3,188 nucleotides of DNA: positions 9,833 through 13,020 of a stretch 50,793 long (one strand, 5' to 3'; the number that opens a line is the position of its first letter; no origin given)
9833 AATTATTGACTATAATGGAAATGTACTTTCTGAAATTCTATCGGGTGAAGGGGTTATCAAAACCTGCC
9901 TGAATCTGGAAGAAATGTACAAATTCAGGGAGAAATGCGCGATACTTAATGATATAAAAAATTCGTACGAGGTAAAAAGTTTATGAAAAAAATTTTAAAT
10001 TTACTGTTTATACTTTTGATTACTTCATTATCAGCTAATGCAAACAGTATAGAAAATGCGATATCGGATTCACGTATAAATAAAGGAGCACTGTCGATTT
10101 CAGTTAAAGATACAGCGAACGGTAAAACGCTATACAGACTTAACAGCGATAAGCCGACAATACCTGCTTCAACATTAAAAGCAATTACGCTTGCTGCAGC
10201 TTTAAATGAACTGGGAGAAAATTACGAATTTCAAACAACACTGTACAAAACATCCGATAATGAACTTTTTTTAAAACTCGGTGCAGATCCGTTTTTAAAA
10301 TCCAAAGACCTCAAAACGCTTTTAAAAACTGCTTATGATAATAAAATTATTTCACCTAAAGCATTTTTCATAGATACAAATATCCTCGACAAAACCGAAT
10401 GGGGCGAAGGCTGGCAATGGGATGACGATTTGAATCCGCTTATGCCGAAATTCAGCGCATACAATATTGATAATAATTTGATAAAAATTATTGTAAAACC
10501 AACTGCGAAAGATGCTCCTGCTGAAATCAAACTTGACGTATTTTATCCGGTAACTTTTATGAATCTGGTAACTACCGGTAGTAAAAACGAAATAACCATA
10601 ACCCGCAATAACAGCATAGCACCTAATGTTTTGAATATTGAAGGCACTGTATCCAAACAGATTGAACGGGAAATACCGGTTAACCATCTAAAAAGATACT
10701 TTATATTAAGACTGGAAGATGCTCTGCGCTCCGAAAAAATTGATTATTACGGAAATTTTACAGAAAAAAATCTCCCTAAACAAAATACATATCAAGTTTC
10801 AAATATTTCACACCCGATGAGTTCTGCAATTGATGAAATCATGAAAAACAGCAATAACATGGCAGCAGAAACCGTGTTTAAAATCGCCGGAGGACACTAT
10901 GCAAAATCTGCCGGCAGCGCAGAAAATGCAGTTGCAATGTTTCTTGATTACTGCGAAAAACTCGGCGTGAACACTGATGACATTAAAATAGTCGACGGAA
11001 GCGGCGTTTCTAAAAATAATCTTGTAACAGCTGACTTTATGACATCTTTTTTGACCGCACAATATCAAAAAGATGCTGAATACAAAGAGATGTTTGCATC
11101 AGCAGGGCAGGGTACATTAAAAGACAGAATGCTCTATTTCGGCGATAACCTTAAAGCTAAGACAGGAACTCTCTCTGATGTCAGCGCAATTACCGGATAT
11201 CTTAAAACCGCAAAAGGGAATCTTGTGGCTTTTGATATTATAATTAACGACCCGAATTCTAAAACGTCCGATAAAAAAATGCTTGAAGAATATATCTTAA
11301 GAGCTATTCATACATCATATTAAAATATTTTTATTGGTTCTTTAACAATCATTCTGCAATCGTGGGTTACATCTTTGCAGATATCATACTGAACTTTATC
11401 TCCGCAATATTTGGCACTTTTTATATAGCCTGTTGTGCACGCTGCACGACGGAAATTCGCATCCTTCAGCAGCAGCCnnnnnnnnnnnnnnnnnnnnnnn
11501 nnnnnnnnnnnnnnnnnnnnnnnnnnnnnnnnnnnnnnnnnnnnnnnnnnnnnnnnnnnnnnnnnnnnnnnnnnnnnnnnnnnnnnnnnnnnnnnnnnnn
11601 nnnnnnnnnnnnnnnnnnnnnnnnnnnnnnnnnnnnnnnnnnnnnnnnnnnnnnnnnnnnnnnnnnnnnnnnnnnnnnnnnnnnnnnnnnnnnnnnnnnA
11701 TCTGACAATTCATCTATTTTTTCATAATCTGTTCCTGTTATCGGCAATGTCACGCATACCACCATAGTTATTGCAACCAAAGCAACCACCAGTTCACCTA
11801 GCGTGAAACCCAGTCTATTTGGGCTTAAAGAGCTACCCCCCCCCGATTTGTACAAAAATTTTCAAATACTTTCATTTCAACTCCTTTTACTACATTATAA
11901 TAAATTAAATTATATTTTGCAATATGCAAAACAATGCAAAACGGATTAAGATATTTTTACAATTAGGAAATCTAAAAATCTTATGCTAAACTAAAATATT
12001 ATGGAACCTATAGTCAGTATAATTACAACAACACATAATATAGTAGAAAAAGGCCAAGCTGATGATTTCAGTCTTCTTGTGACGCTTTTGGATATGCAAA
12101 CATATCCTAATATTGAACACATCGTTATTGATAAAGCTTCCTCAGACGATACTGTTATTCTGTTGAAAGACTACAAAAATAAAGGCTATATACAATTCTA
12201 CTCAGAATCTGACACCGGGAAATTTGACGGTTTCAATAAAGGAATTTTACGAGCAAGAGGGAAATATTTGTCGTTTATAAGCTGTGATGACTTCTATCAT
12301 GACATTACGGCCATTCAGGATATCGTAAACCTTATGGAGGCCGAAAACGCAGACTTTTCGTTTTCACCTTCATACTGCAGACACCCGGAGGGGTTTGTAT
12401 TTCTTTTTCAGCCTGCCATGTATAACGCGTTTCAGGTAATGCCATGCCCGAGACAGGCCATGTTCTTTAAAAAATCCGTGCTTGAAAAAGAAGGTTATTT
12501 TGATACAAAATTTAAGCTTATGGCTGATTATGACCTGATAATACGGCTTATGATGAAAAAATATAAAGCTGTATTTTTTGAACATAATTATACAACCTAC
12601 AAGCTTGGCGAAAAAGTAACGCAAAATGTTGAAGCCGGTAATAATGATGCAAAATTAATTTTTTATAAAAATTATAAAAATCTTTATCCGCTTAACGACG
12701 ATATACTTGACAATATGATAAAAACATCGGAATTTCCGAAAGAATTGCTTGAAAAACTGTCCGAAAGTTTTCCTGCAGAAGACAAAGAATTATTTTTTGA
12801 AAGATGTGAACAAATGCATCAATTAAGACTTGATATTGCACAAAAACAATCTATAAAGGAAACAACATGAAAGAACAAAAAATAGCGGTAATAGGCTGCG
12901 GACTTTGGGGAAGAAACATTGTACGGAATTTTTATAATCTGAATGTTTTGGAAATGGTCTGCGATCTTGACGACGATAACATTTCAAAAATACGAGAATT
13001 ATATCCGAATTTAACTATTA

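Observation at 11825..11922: Prepilin gene whose consensus promoter, SD and ATG sit one G out of frame across a G9 tract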

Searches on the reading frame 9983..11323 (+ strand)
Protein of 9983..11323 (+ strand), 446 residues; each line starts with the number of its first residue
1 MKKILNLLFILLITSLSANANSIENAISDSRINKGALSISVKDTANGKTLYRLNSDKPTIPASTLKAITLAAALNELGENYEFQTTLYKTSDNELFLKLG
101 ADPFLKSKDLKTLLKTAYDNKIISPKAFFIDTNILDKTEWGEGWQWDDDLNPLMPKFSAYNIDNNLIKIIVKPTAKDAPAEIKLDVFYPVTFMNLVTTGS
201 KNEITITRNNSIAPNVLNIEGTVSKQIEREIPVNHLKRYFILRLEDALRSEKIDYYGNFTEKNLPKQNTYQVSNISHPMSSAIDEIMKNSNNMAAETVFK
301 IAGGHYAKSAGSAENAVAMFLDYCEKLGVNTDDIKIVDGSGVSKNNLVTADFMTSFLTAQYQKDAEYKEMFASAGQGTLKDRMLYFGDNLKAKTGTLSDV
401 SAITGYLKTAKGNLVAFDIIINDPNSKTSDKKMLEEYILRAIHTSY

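Call 16: search_protein_families(library=pfam, proteins=[window:9983-11323:+], max_evalue=0.01)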
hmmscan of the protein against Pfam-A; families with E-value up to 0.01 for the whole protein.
window:9983-11323:+ (446 aa): 3 families
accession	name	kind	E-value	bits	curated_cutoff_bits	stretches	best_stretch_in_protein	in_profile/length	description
PF02113.21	Peptidase_S13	-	1.5e-72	245.2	22.8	1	21-430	3-430/444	D-Ala-D-Ala carboxypeptidase 3 (S13) family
PF00768.25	Peptidase_S11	-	0.00036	20.5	27.6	0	308-416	114-221/239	D-alanyl-D-alanine carboxypeptidase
PF13354.11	Beta-lactamase2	-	0.00088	19.1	22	0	38-81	1-43/214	Beta-lactamase enzyme family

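Call 32: find_encoding_contigs(protein=window:9983-11323:+, flank=1200, max_places=10)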
Protein window:9983-11323:+ (446 aa): 9 contigs read that carry it; 5 places shown.
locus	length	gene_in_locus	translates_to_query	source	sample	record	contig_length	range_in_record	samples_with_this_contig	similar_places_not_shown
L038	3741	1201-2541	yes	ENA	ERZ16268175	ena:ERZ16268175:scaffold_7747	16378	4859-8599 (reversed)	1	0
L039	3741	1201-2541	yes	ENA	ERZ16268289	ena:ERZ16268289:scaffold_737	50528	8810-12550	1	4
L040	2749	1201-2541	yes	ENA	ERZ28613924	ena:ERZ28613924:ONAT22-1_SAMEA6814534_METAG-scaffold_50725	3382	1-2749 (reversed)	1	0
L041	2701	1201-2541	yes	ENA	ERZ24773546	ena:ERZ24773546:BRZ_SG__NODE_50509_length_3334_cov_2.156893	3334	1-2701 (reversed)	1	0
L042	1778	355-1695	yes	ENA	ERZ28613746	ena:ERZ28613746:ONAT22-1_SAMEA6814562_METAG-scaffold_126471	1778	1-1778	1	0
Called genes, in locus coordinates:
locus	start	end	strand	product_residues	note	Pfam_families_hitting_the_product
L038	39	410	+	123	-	-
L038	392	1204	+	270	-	PF00795:CN_hydrolase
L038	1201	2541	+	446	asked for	PF02113:Peptidase_S13, PF13354:Beta-lactamase2 (faint)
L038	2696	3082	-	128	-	-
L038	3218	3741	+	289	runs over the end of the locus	PF00535:Glycos_transf_2, PF10111:Glyco_tranf_2_2 (faint)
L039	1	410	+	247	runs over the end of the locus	PF04028:DUF374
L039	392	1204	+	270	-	PF00795:CN_hydrolase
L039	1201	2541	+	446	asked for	PF02113:Peptidase_S13, PF13354:Beta-lactamase2 (faint)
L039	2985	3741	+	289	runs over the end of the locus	PF00535:Glycos_transf_2, PF10111:Glyco_tranf_2_2 (faint)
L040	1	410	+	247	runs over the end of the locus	PF04028:DUF374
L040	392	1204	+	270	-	PF00795:CN_hydrolase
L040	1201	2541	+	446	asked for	PF02113:Peptidase_S13, PF13354:Beta-lactamase2 (faint)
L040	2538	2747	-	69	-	?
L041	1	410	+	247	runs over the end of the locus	PF04028:DUF374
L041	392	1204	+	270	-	PF00795:CN_hydrolase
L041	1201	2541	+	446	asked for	PF02113:Peptidase_S13, PF13354:Beta-lactamase2 (faint)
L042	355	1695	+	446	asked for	PF02113:Peptidase_S13, PF13354:Beta-lactamase2 (faint)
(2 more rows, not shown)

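Call 42: list_cluster_members(proteins=[window:9983-11323:+, window:12001-12870:+])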
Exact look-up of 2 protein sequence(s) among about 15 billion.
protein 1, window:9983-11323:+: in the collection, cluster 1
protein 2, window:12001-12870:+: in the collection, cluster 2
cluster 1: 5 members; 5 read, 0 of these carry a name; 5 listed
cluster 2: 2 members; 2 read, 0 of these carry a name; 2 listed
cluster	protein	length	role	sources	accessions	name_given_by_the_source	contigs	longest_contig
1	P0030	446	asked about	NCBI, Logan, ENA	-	-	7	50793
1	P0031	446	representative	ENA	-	-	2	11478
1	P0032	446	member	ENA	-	-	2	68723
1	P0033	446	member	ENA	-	-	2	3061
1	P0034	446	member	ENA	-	-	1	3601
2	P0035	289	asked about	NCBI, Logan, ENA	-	-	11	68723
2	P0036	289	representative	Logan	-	-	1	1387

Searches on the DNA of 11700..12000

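Call 80: search_rna_families(source=window, start=11700, end=12000, threshold=evalue, max_evalue=1)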
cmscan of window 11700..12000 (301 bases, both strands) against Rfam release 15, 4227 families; matches with E-value up to 1: 0.
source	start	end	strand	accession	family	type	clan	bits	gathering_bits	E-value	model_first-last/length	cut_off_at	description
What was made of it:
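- On Programmed -1 ribosomal frameshift site: No Rfam match (call 80).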

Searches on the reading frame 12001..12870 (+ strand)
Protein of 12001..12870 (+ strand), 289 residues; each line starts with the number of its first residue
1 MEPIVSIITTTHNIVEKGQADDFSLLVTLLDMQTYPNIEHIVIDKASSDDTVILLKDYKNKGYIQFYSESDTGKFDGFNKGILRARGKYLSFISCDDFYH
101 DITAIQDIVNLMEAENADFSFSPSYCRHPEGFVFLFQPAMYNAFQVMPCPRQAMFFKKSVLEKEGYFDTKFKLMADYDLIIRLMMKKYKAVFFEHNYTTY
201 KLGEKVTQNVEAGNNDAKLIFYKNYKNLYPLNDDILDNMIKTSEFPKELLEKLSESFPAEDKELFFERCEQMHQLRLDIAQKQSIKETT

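Call 15: find_encoding_contigs(protein=window:12001-12870:+, flank=3000, max_places=10)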
Protein window:12001-12870:+ (289 aa): 17 contigs read that carry it; 10 places shown.
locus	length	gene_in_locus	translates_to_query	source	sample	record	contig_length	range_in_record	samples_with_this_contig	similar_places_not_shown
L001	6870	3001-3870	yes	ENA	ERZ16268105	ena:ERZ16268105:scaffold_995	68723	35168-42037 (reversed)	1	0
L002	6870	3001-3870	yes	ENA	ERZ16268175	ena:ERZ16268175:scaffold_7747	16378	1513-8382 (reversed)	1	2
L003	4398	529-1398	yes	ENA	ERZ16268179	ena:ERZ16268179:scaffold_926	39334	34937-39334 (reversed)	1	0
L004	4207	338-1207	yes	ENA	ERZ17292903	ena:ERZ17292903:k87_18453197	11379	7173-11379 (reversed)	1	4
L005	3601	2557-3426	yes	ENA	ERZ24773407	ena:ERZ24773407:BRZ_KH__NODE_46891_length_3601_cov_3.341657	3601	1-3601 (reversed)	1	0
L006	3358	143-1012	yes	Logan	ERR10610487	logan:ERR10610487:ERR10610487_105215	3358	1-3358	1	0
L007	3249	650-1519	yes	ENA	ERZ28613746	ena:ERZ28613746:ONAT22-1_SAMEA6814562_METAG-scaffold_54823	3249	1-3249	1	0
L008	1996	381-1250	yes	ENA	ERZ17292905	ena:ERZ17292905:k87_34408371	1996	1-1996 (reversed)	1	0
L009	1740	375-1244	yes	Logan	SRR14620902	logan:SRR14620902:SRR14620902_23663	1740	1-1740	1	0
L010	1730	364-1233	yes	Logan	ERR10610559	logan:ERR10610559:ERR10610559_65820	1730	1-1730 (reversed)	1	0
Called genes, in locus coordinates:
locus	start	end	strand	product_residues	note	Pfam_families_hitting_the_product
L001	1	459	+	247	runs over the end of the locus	PF04028:DUF374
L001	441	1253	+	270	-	PF00795:CN_hydrolase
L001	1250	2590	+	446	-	PF02113:Peptidase_S13, PF13354:Beta-lactamase2 (faint)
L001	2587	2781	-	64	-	-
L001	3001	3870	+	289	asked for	PF00535:Glycos_transf_2, PF10111:Glyco_tranf_2_2 (faint)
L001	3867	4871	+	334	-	PF01408:GFO_IDH_MocA, PF02894:GFO_IDH_MocA_C, PF22725:GFO_IDH_MocA_C3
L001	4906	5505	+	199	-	PF01066:CDP-OH_P_transf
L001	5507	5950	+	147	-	PF00588:SpoU_methylase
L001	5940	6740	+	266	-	PF01256:Carb_kinase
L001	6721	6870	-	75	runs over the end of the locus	-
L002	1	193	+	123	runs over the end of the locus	-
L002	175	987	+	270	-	PF00795:CN_hydrolase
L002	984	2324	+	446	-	PF02113:Peptidase_S13, PF13354:Beta-lactamase2 (faint)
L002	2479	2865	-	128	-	-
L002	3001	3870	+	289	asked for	PF00535:Glycos_transf_2, PF10111:Glyco_tranf_2_2 (faint)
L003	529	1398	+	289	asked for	PF00535:Glycos_transf_2, PF10111:Glyco_tranf_2_2 (faint)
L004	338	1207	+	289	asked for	PF00535:Glycos_transf_2, PF10111:Glyco_tranf_2_2 (faint)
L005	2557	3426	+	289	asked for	PF00535:Glycos_transf_2, PF10111:Glyco_tranf_2_2 (faint)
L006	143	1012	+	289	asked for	PF00535:Glycos_transf_2, PF10111:Glyco_tranf_2_2 (faint)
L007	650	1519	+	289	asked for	PF00535:Glycos_transf_2, PF10111:Glyco_tranf_2_2 (faint)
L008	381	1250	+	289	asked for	PF00535:Glycos_transf_2, PF10111:Glyco_tranf_2_2 (faint)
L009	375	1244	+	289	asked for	PF00535:Glycos_transf_2, PF10111:Glyco_tranf_2_2 (faint)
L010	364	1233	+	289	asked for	PF00535:Glycos_transf_2, PF10111:Glyco_tranf_2_2 (faint)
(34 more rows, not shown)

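Call 16: search_protein_families(library=pfam, proteins=[window:12001-12870:+], max_evalue=0.01)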
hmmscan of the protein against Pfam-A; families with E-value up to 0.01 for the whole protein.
window:12001-12870:+ (289 aa): 2 families
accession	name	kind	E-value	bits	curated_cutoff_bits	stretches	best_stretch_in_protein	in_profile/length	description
PF00535.33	Glycos_transf_2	-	6.3e-15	55.9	23.3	1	28-126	18-117/168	Glycosyl transferase family 2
PF10111.15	Glyco_tranf_2_2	-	8e-07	29.3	27.3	1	29-100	19-95/276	Glycosyltransferase like family 2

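Call 43: find_homologous_proteins(query=window:12001-12870:+, max_evalue=1e-40)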
Query window:12001-12870:+ (289 aa): 754 proteins with E <= 1e-40 among 1313 candidates; the best 120 are listed.
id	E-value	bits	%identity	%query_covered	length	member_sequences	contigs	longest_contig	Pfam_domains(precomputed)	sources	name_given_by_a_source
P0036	4.2e-190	648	100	100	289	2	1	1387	PF10111.15,PF00535.33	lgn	-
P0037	2.6e-165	566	86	98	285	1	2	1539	PF10111.15,PF00535.33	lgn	-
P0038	6.5e-160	549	84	98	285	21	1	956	PF10111.15,PF00535.33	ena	-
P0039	6.3e-157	539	83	98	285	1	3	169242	PF10111.15,PF00535.33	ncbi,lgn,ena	-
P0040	1.8e-156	537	81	98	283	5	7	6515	PF10111.15,PF00535.33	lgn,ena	-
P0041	3.2e-156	537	82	98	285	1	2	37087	PF10111.15,PF00535.33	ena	-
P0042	6.6e-156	536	82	98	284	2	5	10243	PF10111.15,PF00535.33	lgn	-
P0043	9.8e-156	535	82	98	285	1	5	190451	PF10111.15,PF00535.33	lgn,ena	-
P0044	1.8e-155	534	82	98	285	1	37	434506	PF10111.15,PF00535.33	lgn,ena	-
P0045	2.3e-155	534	82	98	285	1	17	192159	PF10111.15,PF00535.33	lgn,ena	-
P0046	2.3e-155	534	82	98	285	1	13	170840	PF10111.15,PF00535.33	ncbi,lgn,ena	-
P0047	4.3e-155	533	83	96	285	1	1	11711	PF10111.15,PF00535.33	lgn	-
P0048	4.9e-155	533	82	98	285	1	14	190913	PF10111.15,PF00535.33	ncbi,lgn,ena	-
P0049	5.1e-155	533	82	98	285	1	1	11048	PF10111.15,PF00535.33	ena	-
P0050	5.5e-155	533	82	98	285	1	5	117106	PF10111.15,PF00535.33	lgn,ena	-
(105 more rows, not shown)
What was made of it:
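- Tried and rejected: The taxonomy came from names attached to glycosyltransferase homologs (call 43).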

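Call 44: find_encoding_contigs(protein=P0044, flank=2500, max_places=6)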
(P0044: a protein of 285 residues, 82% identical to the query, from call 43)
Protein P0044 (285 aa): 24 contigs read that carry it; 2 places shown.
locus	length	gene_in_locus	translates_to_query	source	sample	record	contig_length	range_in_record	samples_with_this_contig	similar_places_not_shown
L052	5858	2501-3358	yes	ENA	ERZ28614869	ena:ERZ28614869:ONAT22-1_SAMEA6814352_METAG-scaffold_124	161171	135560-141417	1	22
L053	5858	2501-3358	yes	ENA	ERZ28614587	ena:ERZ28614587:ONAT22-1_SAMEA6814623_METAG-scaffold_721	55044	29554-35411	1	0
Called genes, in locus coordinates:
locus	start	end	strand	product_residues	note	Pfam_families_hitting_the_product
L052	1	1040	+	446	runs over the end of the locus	PF02113:Peptidase_S13, PF13354:Beta-lactamase2 (faint)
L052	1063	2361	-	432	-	-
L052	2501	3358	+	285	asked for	PF00535:Glycos_transf_2, PF10111:Glyco_tranf_2_2 (weak)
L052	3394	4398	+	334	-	PF01408:GFO_IDH_MocA, PF02894:GFO_IDH_MocA_C, PF22725:GFO_IDH_MocA_C3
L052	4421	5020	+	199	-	PF01066:CDP-OH_P_transf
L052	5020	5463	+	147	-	PF00588:SpoU_methylase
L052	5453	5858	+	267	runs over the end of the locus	PF01256:Carb_kinase, PF08543:Phos_pyr_kin (weak), PF02110:HK (faint)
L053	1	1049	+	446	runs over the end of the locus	PF02113:Peptidase_S13, PF13354:Beta-lactamase2 (faint)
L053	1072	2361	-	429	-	-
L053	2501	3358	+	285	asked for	PF00535:Glycos_transf_2, PF10111:Glyco_tranf_2_2 (weak)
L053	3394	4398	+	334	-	PF01408:GFO_IDH_MocA, PF02894:GFO_IDH_MocA_C, PF22725:GFO_IDH_MocA_C3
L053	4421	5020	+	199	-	PF01066:CDP-OH_P_transf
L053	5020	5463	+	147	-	PF00588:SpoU_methylase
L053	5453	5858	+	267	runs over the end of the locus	PF01256:Carb_kinase, PF08543:Phos_pyr_kin (weak), PF02110:HK (faint)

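Call 49: find_encoding_contigs(protein=P0039, flank=2500, max_places=4)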
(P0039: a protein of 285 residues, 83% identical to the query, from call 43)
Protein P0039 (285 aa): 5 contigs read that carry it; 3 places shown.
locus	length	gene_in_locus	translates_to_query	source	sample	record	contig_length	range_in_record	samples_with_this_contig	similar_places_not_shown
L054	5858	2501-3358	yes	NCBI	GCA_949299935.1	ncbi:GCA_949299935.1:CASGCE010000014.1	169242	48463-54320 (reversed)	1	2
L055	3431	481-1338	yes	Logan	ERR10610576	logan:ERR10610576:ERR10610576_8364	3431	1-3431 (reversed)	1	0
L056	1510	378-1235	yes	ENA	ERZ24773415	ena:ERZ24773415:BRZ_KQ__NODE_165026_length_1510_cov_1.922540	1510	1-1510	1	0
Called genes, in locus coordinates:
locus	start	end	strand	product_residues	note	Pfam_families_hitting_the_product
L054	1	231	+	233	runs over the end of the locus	PF04028:DUF374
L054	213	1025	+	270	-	PF00795:CN_hydrolase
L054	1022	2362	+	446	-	PF02113:Peptidase_S13, PF13354:Beta-lactamase2 (faint)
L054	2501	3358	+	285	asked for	PF00535:Glycos_transf_2, PF10111:Glyco_tranf_2_2 (weak)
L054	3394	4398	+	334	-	PF01408:GFO_IDH_MocA, PF02894:GFO_IDH_MocA_C, PF22725:GFO_IDH_MocA_C3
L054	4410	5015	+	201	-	PF01066:CDP-OH_P_transf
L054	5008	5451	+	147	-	PF00588:SpoU_methylase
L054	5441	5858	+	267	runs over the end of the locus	PF01256:Carb_kinase, PF08543:Phos_pyr_kin (weak)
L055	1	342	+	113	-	?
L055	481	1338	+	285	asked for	PF00535:Glycos_transf_2, PF10111:Glyco_tranf_2_2 (weak)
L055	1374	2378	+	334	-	PF01408:GFO_IDH_MocA, PF02894:GFO_IDH_MocA_C, PF22725:GFO_IDH_MocA_C3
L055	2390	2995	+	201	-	PF01066:CDP-OH_P_transf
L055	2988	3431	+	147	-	PF00588:SpoU_methylase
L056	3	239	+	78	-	?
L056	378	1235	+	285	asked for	PF00535:Glycos_transf_2, PF10111:Glyco_tranf_2_2 (weak)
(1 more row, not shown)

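Call 66: search_protein_families(library=ncbifam, proteins=[L052:1063-2361:-], max_evalue=0.1)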
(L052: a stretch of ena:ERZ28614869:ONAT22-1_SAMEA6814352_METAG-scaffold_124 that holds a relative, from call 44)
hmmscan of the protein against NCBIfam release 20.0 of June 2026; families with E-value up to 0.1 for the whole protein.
L052:1063-2361:- (432 aa): 2 families
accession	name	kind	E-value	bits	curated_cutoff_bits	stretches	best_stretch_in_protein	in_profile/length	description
NF040999.1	pilin_ComGC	equivalog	0.041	14.1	75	1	20-52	2-34/84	competence type IV pilus major pilin ComGC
TIGR02303.1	HpaG-C-term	equivalog_domain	0.05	13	276.4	0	11-69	72-130/245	4-hydroxyphenylacetate degradation bifunctional isomerase/decarboxylase, C-terminal subunit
